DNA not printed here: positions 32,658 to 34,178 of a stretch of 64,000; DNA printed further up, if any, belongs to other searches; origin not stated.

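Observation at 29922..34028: Candidate cytoplasmic flavinylation module: Rgg regulator, signal-peptide-less ApbE and two NAD(P)H-FMN reductases, one ending in three tandem flavinylation-like motifs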

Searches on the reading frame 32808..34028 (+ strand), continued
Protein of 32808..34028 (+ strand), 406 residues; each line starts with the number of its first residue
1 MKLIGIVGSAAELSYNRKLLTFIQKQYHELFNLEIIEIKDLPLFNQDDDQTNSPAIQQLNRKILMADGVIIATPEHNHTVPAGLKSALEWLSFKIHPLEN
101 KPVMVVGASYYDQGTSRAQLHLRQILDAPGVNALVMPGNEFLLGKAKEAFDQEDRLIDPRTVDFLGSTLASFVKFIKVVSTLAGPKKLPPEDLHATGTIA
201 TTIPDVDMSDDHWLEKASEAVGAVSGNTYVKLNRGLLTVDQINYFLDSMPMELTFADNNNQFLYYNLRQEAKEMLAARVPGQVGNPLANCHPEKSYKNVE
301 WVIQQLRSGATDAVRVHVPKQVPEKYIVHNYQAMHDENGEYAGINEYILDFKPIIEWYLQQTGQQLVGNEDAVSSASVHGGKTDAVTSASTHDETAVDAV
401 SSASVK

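Call 65: list_cluster_members(proteins=[P0182, P0230, P0186, P0193, P0200, P0207, P0273, P0195, P0175, P0238])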
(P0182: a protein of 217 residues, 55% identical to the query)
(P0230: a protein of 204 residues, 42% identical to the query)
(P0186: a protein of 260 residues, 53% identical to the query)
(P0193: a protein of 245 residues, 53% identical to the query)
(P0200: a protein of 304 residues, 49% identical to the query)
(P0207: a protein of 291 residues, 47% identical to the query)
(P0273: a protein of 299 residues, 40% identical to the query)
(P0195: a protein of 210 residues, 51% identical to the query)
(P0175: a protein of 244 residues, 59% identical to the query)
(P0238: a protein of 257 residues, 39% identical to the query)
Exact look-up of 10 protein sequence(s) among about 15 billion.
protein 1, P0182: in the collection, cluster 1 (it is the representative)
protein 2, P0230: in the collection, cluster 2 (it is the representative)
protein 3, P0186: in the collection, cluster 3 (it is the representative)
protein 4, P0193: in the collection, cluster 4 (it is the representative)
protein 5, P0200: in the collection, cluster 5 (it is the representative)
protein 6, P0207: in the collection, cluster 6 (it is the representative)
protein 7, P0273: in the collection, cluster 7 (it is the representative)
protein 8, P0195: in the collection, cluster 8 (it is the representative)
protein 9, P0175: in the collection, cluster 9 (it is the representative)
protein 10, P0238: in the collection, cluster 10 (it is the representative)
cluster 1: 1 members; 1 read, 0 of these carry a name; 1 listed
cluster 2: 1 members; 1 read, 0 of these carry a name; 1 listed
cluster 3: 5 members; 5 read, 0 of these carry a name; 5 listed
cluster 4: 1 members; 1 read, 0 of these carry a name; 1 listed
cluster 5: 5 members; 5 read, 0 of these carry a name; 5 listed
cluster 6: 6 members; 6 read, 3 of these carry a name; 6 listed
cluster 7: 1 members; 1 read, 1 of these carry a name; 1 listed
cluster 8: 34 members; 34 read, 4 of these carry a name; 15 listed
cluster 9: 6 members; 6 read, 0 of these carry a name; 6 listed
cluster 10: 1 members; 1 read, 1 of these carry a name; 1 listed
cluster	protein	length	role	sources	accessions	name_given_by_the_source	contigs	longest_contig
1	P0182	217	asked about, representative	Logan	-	-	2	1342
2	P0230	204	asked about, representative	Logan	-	-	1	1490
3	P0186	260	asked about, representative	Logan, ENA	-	-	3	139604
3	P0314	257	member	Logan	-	-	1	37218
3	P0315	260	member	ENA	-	-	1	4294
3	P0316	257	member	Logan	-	-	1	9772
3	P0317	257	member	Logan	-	-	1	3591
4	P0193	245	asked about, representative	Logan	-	-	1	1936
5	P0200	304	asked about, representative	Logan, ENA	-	-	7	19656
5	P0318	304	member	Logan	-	-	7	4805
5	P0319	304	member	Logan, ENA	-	-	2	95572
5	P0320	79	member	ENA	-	-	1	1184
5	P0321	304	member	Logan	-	-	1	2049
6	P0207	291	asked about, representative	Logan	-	-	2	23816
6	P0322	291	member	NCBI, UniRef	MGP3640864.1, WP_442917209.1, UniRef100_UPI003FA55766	NADPH-dependent FMN reductase [Lentilactobacillus hilgardii] | NADPH-dependent FMN reductase n=1 Tax=Lentilactobacillus hilgardii TaxID=1588 ...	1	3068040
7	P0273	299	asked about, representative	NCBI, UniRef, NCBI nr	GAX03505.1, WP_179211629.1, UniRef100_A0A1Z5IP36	putative flavoprotein [Secundilactobacillus pentosiphilus] | Flavoprotein n=1 Tax=Secundilactobacillus pentosiphilus TaxID=1714682 ... | NAD(P)H-dependent oxidoreductase [Secundilactobacillus pentosiphilus]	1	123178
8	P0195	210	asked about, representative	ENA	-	-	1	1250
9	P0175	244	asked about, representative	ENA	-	-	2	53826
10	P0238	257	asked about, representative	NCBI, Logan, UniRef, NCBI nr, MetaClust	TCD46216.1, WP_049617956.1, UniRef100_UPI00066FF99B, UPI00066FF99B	NADPH-dependent oxidoreductase [Streptococcus sp. X16XC17] | NADPH-dependent FMN reductase n=1 Tax=unclassified Streptococcus TaxID=2608887 ... | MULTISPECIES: NAD(P)H-dependent oxidoreductase [unclassified Streptococcus]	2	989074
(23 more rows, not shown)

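Call 66: find_encoding_contigs(protein=P0207, flank=5000, max_places=2)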
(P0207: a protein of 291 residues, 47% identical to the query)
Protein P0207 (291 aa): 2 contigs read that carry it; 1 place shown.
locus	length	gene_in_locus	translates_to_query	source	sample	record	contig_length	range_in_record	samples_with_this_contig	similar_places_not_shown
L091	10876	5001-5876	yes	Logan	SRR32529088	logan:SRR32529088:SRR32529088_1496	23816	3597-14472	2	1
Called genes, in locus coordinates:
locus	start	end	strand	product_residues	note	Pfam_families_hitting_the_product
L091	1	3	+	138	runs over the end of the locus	PF01451:LMWPc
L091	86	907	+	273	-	-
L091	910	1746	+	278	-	-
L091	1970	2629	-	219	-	PF05719:GPP34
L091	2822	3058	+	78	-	-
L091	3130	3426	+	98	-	-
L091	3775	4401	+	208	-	PF01545:Cation_efflux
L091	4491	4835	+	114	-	PF12840:HTH_20 (weak), PF01022:HTH_5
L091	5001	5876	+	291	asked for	PF03358:FMN_red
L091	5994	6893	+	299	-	PF02424:ApbE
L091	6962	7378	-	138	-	PF00376:MerR, PF13411:MerR_1, PF09278:MerR-DNA-bind (weak)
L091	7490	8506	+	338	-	PF00248:Aldo_ket_red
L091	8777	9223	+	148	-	PF03965:Penicillinase_R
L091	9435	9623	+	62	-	-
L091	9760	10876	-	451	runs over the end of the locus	PF06738:ThrE, PF12821:ThrE_2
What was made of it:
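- A Lentilactobacillus locus has FMN_red with 6 motifs plus ApbE and no PAS_10 within 5 kb (call 66).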

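Call 67: find_encoding_contigs(protein=P0273, flank=5000, max_places=2)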
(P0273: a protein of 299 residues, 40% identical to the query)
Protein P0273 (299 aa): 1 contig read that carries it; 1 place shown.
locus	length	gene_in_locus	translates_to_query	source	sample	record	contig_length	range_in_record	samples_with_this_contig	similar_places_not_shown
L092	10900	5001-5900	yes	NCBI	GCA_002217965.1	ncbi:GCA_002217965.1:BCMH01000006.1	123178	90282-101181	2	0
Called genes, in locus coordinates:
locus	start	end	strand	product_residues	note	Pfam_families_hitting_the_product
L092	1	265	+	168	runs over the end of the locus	PF04073:tRNA_edit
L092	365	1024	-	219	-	PF01966:HD (faint)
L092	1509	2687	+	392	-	PF12323:HTH_OrfB_IS605, PF01385:OrfB_IS605, PF07282:Cas12f1-like_TNB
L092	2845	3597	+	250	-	PF01487:DHquinase_I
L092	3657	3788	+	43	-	-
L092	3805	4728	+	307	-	PF00294:PfkB, PF08543:Phos_pyr_kin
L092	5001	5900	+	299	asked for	PF03358:FMN_red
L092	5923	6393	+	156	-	PF13596:PAS_10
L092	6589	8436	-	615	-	-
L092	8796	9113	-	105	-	-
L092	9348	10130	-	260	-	-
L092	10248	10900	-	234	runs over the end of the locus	PF03009:GDPD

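Call 87: find_homologous_proteins(query=P0121, max_evalue=1e-20)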
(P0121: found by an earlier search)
Query P0121 (403 aa): 1442 proteins with E <= 1e-20 among 5413 candidates; the best 120 are listed.
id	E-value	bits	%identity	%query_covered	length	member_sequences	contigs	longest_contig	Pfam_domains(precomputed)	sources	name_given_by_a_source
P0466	2.4e-272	921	100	100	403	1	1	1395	PF13596.13,PF03358.21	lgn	-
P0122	2.6e-272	921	100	100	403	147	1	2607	PF13596.13,PF03358.21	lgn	-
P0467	9.1e-270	913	99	100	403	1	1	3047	PF13596.13,PF03358.21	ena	-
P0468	2.4e-252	855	92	100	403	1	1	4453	PF13596.13,PF03358.21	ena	-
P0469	2.6e-227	773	84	100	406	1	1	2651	PF13596.13,PF03358.21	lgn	-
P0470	8.6e-226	768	82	100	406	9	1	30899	PF13596.13,PF03358.21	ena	-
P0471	5.7e-224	762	81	100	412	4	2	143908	PF13596.13,PF03358.21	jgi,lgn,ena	-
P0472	1.2e-219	748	81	100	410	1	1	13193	PF13596.13,PF03358.21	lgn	-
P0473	1.9e-212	724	78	100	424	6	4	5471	PF13596.13,PF03358.21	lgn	-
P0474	4.6e-209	713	76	100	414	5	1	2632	PF13596.13,PF03358.21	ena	-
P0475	1.4e-208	711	77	100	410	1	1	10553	PF13596.13,PF03358.21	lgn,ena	-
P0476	4.8e-208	709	76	100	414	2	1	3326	PF13596.13,PF03358.21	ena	-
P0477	1.3e-207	708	73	100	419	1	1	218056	PF13596.13,PF03358.21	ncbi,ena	-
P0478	2.6e-207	707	74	100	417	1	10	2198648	PF13596.13,PF03358.21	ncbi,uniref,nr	ncbi:NAD(P)H-dependent oxidoreductase [Streptococcus sobrinus]|uniref:NADPH-dependent FMN reductase 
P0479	2.6e-207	707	74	100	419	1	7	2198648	PF13596.13,PF03358.21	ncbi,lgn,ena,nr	ncbi:reductase [Streptococcus sobrinus]|nr:reductase [Streptococcus sobrinus]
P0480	3.0e-207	707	75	100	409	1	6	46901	PF13596.13,PF03358.21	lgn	-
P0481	3.3e-207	707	76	100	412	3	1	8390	PF13596.13,PF03358.21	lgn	-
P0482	3.3e-207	707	73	100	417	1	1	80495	PF13596.13,PF03358.21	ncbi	ncbi:MAG: NAD(P)H-dependent oxidoreductase [Streptococcus sobrinus]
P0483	3.4e-207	707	74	100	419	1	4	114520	PF13596.13,PF03358.21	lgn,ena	-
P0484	3.5e-207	707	75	100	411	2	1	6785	PF13596.13,PF03358.21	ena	-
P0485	3.6e-207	707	74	100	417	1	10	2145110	PF13596.13,PF03358.21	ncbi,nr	ncbi:NAD(P)H-dependent oxidoreductase [Streptococcus sobrinus]|nr:NAD(P)H-dependent oxidoreductase [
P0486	3.6e-207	706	74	100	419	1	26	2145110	PF13596.13,PF03358.21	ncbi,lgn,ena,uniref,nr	ncbi:NAD(P)H-dependent oxidoreductase [Streptococcus sobrinus]|uniref:Flavin reductase n=8 Tax=Strep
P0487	3.8e-207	706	78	100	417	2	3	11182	PF13596.13,PF03358.21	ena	-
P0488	4.1e-207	706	74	100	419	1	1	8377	PF13596.13,PF03358.21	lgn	-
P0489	4.2e-207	706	73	100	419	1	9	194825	PF13596.13,PF03358.21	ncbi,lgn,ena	-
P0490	5.7e-207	706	73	100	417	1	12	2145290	PF13596.13,PF03358.21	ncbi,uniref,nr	ncbi:NAD(P)H-dependent oxidoreductase [Streptococcus sobrinus]|uniref:NAD(P)H-dependent oxidoreducta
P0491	5.8e-207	706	73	100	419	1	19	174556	PF13596.13,PF03358.21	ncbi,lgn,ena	-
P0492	6.3e-207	706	74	100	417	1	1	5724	PF13596.13,PF03358.21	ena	-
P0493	1.1e-206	705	75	100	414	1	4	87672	PF13596.13,PF03358.21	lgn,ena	-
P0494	1.3e-206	705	74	100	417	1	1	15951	PF13596.13,PF03358.21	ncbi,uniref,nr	ncbi:NAD(P)H-dependent oxidoreductase [Streptococcus sobrinus]|uniref:NAD(P)H-dependent oxidoreducta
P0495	1.3e-206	705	74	100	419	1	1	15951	PF13596.13,PF03358.21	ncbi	-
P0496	1.4e-206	705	74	100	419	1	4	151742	PF13596.13,PF03358.21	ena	-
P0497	2.0e-206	704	75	100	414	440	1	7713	PF13596.13,PF03358.21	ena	-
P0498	2.0e-206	704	73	100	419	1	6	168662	PF13596.13,PF03358.21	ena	-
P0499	2.2e-206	704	74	100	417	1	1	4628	PF13596.13,PF03358.21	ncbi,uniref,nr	ncbi:NAD(P)H-dependent oxidoreductase [Streptococcus sobrinus]|uniref:NAD(P)H-dependent oxidoreducta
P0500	2.2e-206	704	74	100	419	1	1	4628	PF13596.13,PF03358.21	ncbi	-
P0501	2.5e-206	704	73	100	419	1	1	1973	PF13596.13,PF03358.21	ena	-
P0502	2.7e-206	704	73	100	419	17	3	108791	PF13596.13,PF03358.21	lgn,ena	-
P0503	2.9e-206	704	73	100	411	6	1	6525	PF13596.13,PF03358.21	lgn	-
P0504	3.0e-206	703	75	100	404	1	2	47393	PF13596.13,PF03358.21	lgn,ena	-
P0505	3.4e-206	703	74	100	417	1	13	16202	PF13596.13,PF03358.21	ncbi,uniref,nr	ncbi:NAD(P)H-dependent oxidoreductase [Streptococcus sobrinus]|uniref:NAD(P)H-dependent oxidoreducta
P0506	3.5e-206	703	74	100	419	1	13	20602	PF13596.13,PF03358.21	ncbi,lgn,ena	-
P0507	4.0e-206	703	75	100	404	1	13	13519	PF13596.13,PF03358.21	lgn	-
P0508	4.4e-206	703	75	100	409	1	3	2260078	PF13596.13,PF03358.21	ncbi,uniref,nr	ncbi:NAD(P)H-dependent oxidoreductase [Streptococcus tangpeifui]|uniref:NAD(P)H-dependent oxidoreduc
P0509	4.4e-206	703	75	100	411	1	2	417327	PF13596.13,PF03358.21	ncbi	-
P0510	4.5e-206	703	72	100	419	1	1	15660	PF13596.13,PF03358.21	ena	-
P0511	5.3e-206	703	74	100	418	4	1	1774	PF13596.13,PF03358.21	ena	-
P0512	6.2e-206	702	75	100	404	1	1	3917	PF13596.13,PF03358.21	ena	-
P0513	6.4e-206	702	75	100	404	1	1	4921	PF13596.13,PF03358.21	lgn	-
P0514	6.7e-206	702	73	100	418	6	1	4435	PF13596.13,PF03358.21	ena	-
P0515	8.0e-206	702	75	100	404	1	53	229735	PF13596.13,PF03358.21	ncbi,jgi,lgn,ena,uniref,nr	ncbi:NAD(P)H-dependent oxidoreductase [Enterococcus cecorum]|uniref:NAD(P)H-dependent oxidoreductase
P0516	8.6e-206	702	75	100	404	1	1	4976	PF13596.13,PF03358.21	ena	-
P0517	1.2e-205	702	75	100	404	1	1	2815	PF13596.13,PF03358.21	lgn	-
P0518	1.3e-205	701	78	95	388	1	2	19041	PF13596.13,PF03358.21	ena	-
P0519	1.4e-205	701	75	100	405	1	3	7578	PF13596.13,PF03358.21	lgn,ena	-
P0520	1.6e-205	701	74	100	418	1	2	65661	PF13596.13,PF03358.21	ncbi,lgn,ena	-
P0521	1.6e-205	701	75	100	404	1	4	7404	PF13596.13,PF03358.21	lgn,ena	-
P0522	2.3e-205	701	75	100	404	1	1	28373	PF13596.13,PF03358.21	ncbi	ncbi:NAD(P)H-dependent oxidoreductase [Enterococcus cecorum]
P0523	3.0e-205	700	75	100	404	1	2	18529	PF13596.13,PF03358.21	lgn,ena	-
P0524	3.1e-205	700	75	100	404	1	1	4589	PF13596.13,PF03358.21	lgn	-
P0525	3.3e-205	700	75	100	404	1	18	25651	PF13596.13,PF03358.21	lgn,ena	-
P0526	3.9e-205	700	75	100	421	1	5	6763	PF13596.13,PF03358.21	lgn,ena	-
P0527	4.3e-205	700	75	100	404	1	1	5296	PF13596.13,PF03358.21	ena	-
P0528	4.6e-205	700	75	100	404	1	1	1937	PF13596.13,PF03358.21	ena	-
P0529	4.6e-205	700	75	100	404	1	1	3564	PF13596.13,PF03358.21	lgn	-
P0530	4.7e-205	700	75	100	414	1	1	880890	PF13596.13,PF03358.21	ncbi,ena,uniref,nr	ncbi:NADPH-dependent FMN reductase [Streptococcus intermedius]|uniref:NAD(P)H-dependent oxidoreducta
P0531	4.7e-205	700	75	100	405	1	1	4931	PF13596.13,PF03358.21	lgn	-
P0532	5.7e-205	699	75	100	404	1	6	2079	PF13596.13,PF03358.21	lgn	-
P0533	7.3e-205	699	75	100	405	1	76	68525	PF13596.13,PF03358.21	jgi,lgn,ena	-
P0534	8.9e-205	699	74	100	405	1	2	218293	PF13596.13,PF03358.21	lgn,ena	-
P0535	1.0e-204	698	75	100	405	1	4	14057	PF13596.13,PF03358.21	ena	-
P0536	1.4e-204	698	77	96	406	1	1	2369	PF13596.13,PF03358.21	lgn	-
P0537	1.5e-204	698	75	100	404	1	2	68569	PF13596.13,PF03358.21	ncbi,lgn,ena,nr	ncbi:MAG TPA: NAD(P)H-dependent oxidoreductase [Enterococcus columbae]|nr:NAD(P)H-dependent oxidored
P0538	1.6e-204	698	75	100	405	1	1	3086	PF13596.13,PF03358.21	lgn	-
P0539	1.9e-204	698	75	100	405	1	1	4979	PF13596.13,PF03358.21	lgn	-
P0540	2.1e-204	697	74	100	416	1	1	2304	PF13596.13,PF03358.21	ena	-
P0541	2.3e-204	697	74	100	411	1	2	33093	PF13596.13,PF03358.21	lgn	-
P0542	2.4e-204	697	74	100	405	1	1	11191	PF13596.13,PF03358.21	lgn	-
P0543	2.6e-204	697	74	100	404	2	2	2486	PF13596.13,PF03358.21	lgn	-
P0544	3.6e-204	697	74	100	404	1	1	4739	PF13596.13,PF03358.21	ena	-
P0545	5.9e-204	696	74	100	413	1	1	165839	PF13596.13,PF03358.21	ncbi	ncbi:NAD(P)H-dependent oxidoreductase [Streptococcus dentasini]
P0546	6.6e-204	696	74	100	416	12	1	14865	PF13596.13,PF03358.21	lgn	-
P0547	6.6e-204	696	74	100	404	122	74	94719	PF13596.13,PF03358.21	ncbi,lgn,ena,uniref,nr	ncbi:NAD(P)H-dependent oxidoreductase [Enterococcus cecorum]|uniref:NADPH-dependent FMN reductase n=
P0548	8.2e-204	695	74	100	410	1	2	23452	PF13596.13,PF03358.21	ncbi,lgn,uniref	ncbi:NAD(P)H-dependent oxidoreductase [Streptococcus dentapri]|uniref:NAD(P)H-dependent oxidoreducta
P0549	8.5e-204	695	73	100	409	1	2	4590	PF13596.13,PF03358.21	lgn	-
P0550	8.9e-204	695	74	100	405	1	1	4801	PF13596.13,PF03358.21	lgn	-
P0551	1.1e-203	695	75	100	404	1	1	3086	PF13596.13,PF03358.21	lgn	-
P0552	1.3e-203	695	73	100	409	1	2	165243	PF13596.13,PF03358.21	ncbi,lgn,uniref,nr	ncbi:NAD(P)H-dependent oxidoreductase [Streptococcus henryi]|uniref:NAD(P)H-dependent oxidoreductase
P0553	1.6e-203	695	74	100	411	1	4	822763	PF13596.13,PF03358.21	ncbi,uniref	ncbi:NAD(P)H-dependent oxidoreductase [Streptococcus suis]|uniref:NAD(P)H-dependent oxidoreductase n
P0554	1.7e-203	694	74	100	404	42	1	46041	PF13596.13,PF03358.21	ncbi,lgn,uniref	ncbi:NAD(P)H-dependent oxidoreductase [Enterococcus cecorum]|uniref:NAD(P)H-dependent oxidoreductase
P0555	1.7e-203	694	74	100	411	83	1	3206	PF13596.13,PF03358.21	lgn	-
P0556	1.8e-203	694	74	100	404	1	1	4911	PF13596.13,PF03358.21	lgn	-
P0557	2.1e-203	694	73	100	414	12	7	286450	PF13596.13,PF03358.21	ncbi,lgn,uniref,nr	ncbi:NADPH-dependent FMN reductase [Streptococcus azizii]|uniref:NADPH-dependent FMN reductase n=1 T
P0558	2.1e-203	694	74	100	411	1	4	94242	PF13596.13,PF03358.21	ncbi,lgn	ncbi:TPA: NAD(P)H-dependent oxidoreductase [Streptococcus suis]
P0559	2.4e-203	694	74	100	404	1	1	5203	PF13596.13,PF03358.21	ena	-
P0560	2.5e-203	694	74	100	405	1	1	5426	PF13596.13,PF03358.21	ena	-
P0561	2.7e-203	694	74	96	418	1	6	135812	PF13596.13,PF03358.21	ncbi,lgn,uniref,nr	ncbi:NAD(P)H-dependent oxidoreductase [Streptococcus caballi]|uniref:NAD(P)H-dependent oxidoreductas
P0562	2.8e-203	694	73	100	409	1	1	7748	PF13596.13,PF03358.21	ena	-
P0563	3.1e-203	694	75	100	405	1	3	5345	PF13596.13,PF03358.21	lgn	-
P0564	3.1e-203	694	74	100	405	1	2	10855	PF13596.13,PF03358.21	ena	-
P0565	3.4e-203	693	74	100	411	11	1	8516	PF13596.13,PF03358.21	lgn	-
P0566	4.6e-203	693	74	100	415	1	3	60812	PF13596.13,PF03358.21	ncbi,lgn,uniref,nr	ncbi:NAD(P)H-dependent oxidoreductase [Streptococcus saliviloxodontae]|uniref:DUF438 domain-containi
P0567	7.5e-203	692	73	100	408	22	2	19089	PF13596.13,PF03358.21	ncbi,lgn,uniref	ncbi:NAD(P)H-dependent oxidoreductase [Streptococcus ferus]|uniref:NAD(P)H-dependent oxidoreductase 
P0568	8.9e-203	692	73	100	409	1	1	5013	PF13596.13,PF03358.21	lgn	-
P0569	1.0e-202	692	74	100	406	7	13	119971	PF13596.13,PF03358.21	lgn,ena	-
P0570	1.2e-202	692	74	100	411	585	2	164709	PF13596.13,PF03358.21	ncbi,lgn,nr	ncbi:TPA: NAD(P)H-dependent oxidoreductase [Streptococcus suis]|nr:NAD(P)H-dependent oxidoreductase 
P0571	1.4e-202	691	75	100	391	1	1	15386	PF13596.13,PF03358.21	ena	-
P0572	1.9e-202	691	73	100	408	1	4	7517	PF13596.13,PF03358.21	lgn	-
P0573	2.3e-202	691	73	100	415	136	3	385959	PF13596.13,PF03358.21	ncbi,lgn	ncbi:NAD(P)H-dependent oxidoreductase [Streptococcus uberis]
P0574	3.1e-202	690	73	100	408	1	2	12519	PF13596.13,PF03358.21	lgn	-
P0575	3.9e-202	690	75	100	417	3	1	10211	PF13596.13,PF03358.21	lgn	-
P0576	4.9e-202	690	74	100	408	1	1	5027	PF13596.13,PF03358.21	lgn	-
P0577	5.7e-202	689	75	100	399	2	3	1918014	PF13596.13,PF03358.21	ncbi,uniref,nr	ncbi:NAD(P)H-dependent oxidoreductase [Streptococcus macacae]|uniref:Flavin reductase n=1 Tax=Strept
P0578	7.2e-202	689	73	100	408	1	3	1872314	PF13596.13,PF03358.21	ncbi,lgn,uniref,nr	ncbi:NAD(P)H-dependent oxidoreductase [Streptococcus ferus]|uniref:Fumarate reductase, flavoprotein 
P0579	7.5e-202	689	73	100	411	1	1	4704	PF13596.13,PF03358.21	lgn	-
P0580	9.8e-202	689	73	100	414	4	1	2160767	PF13596.13,PF03358.21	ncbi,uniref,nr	ncbi:NADPH-dependent FMN reductase [Streptococcus porcinus]|uniref:NAD(P)H-dependent oxidoreductase 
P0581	1.5e-201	688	74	100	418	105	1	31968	PF13596.13,PF03358.21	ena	-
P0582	2.1e-201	688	72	100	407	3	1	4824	PF13596.13,PF03358.21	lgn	-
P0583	2.2e-201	687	72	100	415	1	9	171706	PF13596.13,PF03358.21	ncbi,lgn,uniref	ncbi:NAD(P)H-dependent oxidoreductase [Streptococcus hyovaginalis]|uniref:NAD(P)H-dependent oxidored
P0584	2.3e-201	687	76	95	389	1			PF13596.13,PF03358.21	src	-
